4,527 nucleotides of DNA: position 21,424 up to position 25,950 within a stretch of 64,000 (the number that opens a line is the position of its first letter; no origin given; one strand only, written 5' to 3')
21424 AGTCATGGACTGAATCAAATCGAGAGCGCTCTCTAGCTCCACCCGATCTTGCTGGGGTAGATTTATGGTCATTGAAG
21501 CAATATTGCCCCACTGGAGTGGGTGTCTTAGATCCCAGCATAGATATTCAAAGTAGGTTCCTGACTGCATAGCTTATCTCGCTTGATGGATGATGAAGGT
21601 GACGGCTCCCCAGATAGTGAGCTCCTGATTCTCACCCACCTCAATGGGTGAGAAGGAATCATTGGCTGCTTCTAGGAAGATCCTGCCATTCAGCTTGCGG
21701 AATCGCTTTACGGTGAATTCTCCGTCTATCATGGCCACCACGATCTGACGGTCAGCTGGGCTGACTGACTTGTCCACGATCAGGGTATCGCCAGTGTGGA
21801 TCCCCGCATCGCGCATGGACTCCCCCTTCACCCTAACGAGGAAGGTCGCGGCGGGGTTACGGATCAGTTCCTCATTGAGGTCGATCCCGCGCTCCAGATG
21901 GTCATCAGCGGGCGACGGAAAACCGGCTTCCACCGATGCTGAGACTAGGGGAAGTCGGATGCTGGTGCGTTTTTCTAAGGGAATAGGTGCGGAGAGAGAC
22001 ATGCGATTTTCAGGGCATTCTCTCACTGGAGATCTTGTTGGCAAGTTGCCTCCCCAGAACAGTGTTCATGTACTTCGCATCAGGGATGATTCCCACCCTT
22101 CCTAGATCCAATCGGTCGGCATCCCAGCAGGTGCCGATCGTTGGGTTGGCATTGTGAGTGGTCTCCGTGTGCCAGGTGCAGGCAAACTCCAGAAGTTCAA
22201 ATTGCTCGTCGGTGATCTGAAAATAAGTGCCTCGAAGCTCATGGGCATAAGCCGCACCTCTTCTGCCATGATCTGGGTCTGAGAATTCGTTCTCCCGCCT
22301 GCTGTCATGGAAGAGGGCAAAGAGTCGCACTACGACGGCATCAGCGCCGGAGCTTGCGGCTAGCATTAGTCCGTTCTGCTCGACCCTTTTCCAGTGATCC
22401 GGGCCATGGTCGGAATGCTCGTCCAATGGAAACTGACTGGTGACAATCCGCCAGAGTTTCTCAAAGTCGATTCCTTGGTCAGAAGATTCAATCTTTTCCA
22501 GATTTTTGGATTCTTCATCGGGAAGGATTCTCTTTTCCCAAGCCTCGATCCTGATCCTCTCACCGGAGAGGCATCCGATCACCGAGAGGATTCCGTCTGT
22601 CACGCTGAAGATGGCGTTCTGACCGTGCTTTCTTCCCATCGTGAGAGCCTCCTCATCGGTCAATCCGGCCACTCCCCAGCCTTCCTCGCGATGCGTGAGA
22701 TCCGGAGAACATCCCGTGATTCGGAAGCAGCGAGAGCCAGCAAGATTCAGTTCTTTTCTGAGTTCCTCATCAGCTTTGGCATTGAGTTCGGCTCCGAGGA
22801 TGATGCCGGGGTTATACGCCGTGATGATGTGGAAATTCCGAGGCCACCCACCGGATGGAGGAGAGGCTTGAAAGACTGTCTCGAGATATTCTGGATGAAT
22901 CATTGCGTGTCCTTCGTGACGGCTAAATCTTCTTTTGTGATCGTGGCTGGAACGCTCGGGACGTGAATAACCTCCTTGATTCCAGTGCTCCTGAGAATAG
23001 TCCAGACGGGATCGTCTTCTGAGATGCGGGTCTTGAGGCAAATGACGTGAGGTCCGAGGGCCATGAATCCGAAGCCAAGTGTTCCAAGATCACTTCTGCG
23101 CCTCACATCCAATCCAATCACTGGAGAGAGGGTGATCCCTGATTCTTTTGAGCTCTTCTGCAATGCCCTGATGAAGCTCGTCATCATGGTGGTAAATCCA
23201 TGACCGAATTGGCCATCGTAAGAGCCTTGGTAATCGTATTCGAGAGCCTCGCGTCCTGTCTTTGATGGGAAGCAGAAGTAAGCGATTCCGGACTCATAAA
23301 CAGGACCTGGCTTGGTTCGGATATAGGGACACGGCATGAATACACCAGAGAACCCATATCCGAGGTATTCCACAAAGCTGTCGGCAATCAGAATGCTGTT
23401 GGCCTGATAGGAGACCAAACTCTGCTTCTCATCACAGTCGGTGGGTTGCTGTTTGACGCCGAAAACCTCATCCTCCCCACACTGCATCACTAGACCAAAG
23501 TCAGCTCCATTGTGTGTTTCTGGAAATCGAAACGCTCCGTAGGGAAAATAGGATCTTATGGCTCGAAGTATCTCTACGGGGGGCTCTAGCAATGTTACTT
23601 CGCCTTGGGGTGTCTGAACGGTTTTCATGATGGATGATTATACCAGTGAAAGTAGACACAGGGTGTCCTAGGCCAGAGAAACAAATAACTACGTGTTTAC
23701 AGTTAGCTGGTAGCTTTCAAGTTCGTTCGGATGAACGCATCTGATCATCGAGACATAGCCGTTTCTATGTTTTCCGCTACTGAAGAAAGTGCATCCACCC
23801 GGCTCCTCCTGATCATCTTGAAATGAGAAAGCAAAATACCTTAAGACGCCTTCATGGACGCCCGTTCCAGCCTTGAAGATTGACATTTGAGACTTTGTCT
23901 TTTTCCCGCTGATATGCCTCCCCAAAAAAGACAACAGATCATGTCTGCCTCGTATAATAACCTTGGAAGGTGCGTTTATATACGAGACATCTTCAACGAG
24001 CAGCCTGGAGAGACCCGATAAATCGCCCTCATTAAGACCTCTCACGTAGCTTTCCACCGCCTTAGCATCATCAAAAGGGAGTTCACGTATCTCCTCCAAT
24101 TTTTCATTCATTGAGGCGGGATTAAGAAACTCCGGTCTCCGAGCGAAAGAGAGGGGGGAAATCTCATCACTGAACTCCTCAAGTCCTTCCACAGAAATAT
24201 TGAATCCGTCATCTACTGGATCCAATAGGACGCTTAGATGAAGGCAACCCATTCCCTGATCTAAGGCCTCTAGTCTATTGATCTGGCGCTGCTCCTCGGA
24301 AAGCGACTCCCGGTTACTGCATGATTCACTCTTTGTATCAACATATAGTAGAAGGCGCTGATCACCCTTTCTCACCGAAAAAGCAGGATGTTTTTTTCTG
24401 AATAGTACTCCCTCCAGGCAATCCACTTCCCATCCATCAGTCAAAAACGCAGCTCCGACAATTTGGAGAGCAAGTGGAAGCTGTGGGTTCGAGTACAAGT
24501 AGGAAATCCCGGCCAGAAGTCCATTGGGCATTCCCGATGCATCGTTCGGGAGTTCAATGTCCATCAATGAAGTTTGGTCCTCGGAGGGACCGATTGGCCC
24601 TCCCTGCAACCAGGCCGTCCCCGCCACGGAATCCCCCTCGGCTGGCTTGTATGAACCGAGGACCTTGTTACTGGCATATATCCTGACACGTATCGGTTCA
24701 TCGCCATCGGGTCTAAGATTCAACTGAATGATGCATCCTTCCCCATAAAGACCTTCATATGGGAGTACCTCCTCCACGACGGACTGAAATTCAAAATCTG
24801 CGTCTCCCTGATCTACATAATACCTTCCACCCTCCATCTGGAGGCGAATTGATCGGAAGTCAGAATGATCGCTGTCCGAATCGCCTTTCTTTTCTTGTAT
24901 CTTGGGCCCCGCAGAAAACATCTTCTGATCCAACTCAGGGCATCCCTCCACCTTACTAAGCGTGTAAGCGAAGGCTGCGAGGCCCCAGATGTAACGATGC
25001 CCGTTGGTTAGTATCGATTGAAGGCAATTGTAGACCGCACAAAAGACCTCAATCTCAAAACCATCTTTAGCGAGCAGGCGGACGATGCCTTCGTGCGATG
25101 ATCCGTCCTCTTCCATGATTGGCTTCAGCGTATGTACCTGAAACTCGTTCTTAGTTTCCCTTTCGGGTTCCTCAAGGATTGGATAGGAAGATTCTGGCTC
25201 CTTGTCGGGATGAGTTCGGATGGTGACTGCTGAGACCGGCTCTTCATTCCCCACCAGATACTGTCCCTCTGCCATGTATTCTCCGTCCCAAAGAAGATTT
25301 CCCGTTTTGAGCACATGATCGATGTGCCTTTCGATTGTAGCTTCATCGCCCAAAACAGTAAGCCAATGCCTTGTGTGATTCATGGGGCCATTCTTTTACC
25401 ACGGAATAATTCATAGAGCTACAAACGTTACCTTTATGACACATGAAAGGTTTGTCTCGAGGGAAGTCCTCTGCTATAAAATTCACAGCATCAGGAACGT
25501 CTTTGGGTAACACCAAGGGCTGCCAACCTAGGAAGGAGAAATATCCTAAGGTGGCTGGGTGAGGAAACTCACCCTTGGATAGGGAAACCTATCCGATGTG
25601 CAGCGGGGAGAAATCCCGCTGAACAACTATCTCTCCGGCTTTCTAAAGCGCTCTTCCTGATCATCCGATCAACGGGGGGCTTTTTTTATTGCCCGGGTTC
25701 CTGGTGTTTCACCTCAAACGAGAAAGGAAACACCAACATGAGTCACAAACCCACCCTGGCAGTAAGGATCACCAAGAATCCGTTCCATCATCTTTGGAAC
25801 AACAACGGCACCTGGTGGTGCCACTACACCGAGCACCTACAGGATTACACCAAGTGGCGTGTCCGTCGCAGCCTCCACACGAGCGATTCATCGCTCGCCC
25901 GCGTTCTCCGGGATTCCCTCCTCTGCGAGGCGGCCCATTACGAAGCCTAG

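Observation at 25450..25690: Candidate novel structured RNA with back-to-back GAAA-tetraloop hairpins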

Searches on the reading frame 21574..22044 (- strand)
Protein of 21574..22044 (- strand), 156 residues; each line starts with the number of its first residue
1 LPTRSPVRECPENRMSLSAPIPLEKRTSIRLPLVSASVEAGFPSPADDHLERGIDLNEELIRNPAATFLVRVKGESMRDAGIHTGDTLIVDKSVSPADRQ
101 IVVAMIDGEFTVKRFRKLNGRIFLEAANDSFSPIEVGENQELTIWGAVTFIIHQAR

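Call 10: search_protein_families(library=pfam, proteins=[window:21574-22044:-], max_evalue=0.01)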
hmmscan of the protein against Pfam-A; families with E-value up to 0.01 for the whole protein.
window:21574-22044:- (156 aa): 1 family
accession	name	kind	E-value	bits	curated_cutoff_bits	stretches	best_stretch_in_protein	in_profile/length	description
PF00717.28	Peptidase_S24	-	5.4e-32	110.4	23.3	1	32-148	1-115/116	Peptidase S24-like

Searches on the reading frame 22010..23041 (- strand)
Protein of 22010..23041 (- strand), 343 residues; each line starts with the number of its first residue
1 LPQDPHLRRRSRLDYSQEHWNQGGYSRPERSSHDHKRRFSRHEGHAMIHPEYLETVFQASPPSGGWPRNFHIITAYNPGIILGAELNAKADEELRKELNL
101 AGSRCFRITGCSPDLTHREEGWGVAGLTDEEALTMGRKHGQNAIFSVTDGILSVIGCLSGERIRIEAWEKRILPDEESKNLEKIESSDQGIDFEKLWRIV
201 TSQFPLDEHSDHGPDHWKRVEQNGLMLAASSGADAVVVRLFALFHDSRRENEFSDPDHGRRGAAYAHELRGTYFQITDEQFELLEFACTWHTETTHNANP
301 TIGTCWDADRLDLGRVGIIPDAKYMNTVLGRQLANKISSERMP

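Call 10: search_protein_families(library=pfam, proteins=[window:22010-23041:-], max_evalue=0.01)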
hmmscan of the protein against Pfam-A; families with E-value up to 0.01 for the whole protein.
window:22010-23041:- (343 aa): 1 family
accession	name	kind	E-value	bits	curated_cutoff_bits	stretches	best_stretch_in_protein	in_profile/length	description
PF11697.13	DUF3293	-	1.2e-15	58.3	25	1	73-144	1-73/73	Protein of unknown function (DUF3293)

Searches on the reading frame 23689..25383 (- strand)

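Call 10: search_protein_families(library=pfam, proteins=[window:23689-25383:-], max_evalue=0.01)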
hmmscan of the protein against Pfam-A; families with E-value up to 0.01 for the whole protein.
window:23689-25383:- (564 aa): 2 families
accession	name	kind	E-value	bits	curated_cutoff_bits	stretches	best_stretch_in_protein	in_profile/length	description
PF12680.13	SnoaL_2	-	0.0037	18.3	27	0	443-492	1-48/102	SnoaL-like domain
PF02136.26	NTF2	-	0.0093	16.9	21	0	441-506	4-67/116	Nuclear transport factor 2 (NTF2) domain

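Call 72: search_protein_families(library=ncbifam, proteins=[window:23689-25383:-], max_evalue=0.01)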
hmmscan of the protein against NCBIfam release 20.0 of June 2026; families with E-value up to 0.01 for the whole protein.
window:23689-25383:- (564 aa): 1 family
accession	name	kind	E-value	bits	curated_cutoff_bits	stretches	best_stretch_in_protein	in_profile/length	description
NF006089.0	PRK08241.1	subfamily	0.00086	18.5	240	1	439-499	219-280/343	RNA polymerase subunit sigma-70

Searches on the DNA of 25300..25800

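Call 4: search_rna_families(source=window, start=25300, end=25800, threshold=evalue, max_evalue=10, show_alignments=3)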
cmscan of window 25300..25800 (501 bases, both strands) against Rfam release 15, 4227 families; matches with E-value up to 10: 3.
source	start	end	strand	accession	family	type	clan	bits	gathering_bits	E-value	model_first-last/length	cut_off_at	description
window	25483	25637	+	RF01725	SAM-I-IV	Cis-reg; riboswitch;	CL00012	31.9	41.1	0.0027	1-99/99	no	SAM-I/IV (S-adenosyl methionine) riboswitch aptamer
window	25559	25622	+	RF02037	IMES-4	Gene;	-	22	48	0.3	1-80/80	no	IMES-4 RNA motif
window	25344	25379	-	RF03364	mir-427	Gene; miRNA;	-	16.7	70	2.1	1-69/69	no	mir-427 microRNA precursor family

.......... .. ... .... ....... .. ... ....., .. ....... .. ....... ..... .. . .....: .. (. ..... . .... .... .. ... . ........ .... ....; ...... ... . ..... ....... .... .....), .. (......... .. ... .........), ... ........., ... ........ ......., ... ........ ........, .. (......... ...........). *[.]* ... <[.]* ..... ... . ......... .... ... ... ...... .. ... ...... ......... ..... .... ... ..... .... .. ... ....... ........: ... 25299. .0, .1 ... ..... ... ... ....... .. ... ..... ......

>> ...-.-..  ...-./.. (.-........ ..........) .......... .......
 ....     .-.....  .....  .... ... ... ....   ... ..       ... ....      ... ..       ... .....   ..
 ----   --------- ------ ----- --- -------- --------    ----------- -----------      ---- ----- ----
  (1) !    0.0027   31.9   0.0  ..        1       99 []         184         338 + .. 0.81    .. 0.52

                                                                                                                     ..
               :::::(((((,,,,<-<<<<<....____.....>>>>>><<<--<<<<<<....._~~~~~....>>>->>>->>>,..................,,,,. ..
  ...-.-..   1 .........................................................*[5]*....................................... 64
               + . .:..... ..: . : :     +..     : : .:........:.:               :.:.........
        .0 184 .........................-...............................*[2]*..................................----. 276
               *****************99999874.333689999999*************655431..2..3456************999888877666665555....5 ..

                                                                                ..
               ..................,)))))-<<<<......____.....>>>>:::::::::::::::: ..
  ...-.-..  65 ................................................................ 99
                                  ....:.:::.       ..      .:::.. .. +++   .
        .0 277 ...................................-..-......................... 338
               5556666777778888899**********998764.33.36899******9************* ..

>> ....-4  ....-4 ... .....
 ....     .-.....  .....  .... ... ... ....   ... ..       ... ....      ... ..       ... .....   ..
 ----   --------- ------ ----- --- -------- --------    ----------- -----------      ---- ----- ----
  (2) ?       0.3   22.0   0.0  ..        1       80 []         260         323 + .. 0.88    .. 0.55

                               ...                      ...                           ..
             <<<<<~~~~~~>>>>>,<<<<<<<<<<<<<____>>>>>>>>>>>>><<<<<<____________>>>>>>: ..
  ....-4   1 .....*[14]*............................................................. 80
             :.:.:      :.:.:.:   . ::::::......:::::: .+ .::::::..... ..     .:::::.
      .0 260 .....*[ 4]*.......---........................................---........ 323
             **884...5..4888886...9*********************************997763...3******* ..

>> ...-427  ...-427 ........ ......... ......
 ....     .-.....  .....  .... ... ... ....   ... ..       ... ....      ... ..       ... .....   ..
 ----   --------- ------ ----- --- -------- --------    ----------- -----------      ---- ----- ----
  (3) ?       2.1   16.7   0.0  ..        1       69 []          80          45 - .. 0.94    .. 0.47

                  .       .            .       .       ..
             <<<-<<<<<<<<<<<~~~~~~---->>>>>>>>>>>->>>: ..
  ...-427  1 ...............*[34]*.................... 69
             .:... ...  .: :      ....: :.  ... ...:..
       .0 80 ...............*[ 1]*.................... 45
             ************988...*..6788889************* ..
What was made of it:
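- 25488..25636 (+): SAM-I/IV-class aptamer. P1 is 25488-25492 with 25595-25599. J1/2 is AGGA, 25493-25496. P2 is 25497-25521 with one bulge and no K-turn. P3 is 25522-25555. The 3' hairpin P5 is 25601-25621. The pseudoknot pairs GGAGA (25535-25539, P3 loop) with UCUCC (25632-25636). Rfam RF01725: 31.9 bits, E 0.0027, full model 1-99 (call 4).
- On SAM-I/IV riboswitch (RF01725): cmscan aligns E1 to model positions 1-99 with all capitalised consensus positions matched (call 4).
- On IMES-4 RNA (RF02037): 22 bits against 48, E 0.3 (call 4).
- Closest known: IMES-4 RNA motif. Same: Adjacent hairpins with GGAAAC-type loops give a weak match of 22 bits (call 4).
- Rfam RF01725 matches over its full length, with the conserved core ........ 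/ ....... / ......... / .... (call 4). J1/2 reads AGGA, not the Rfam consensus AAGA (call 4). A full-length sub-threshold match to RF01725 (call 4).
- Tried and rejected: Only the permissive local scan revealed the match (call 4). IMES-4 and mir-427 weak hits: rejected on score and coverage (call 4).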
